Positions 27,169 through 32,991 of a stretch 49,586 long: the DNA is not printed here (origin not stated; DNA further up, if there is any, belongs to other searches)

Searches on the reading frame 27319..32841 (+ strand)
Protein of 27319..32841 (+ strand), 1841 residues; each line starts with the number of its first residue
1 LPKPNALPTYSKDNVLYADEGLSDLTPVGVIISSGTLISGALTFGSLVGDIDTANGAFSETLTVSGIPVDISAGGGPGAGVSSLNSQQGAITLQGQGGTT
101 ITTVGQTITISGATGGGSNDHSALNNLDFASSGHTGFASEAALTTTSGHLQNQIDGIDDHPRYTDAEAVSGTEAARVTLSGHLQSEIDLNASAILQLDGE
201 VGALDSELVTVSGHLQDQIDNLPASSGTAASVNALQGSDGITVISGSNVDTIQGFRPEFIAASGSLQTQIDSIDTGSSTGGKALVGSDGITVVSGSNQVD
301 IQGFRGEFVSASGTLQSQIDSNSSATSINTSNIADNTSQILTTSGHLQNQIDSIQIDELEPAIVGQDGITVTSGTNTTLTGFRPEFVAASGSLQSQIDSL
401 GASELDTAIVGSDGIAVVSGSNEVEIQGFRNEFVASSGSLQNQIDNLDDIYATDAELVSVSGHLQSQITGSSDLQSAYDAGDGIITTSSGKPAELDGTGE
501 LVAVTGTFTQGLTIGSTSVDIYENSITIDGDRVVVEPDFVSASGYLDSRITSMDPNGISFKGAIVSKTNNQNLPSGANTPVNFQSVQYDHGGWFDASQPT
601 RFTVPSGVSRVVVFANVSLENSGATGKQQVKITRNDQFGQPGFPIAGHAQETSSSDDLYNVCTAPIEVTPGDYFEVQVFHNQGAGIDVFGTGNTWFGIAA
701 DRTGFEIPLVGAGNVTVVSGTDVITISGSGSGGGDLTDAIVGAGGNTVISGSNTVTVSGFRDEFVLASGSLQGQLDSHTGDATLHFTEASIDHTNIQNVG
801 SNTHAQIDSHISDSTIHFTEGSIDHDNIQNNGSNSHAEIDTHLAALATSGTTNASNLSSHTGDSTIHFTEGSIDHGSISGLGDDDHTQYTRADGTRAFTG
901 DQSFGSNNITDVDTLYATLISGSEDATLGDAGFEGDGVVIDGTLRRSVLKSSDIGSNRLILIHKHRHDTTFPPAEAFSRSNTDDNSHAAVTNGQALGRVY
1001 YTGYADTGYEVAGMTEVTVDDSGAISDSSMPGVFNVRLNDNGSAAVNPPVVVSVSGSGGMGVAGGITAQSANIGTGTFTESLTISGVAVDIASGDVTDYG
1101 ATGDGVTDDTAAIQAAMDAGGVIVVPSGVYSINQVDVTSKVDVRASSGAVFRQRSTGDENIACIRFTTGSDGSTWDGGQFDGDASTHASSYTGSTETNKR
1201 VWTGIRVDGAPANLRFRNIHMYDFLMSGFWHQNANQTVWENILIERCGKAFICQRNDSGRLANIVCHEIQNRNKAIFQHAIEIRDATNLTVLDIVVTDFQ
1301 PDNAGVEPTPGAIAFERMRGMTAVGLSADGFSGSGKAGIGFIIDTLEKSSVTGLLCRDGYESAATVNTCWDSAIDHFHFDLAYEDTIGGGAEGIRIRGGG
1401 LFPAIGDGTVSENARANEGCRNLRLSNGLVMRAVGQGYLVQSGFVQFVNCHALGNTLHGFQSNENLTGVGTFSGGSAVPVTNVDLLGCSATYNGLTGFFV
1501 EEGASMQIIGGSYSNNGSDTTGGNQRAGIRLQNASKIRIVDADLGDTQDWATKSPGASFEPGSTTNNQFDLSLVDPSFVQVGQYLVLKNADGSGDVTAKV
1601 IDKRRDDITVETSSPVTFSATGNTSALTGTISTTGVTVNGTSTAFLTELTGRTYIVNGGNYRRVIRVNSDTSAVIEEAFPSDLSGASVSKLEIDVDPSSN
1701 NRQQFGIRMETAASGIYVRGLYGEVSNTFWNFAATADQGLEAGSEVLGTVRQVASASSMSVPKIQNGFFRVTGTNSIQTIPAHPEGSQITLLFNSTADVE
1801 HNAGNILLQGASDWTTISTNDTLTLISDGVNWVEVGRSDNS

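Call 73: search_protein_families(library=pfam, proteins=[window:27319-32841:+], max_evalue=0.001)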
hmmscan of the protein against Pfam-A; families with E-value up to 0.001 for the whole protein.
window:27319-32841:+ (1841 aa): 1 family
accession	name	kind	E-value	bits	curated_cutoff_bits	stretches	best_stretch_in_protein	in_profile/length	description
PF12708.12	Pect-lyase_RHGA_epim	-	1.2e-08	35.4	27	1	1096-1134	4-48/213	Rhamnogalacturonase A/epimerase, pectate lyase-like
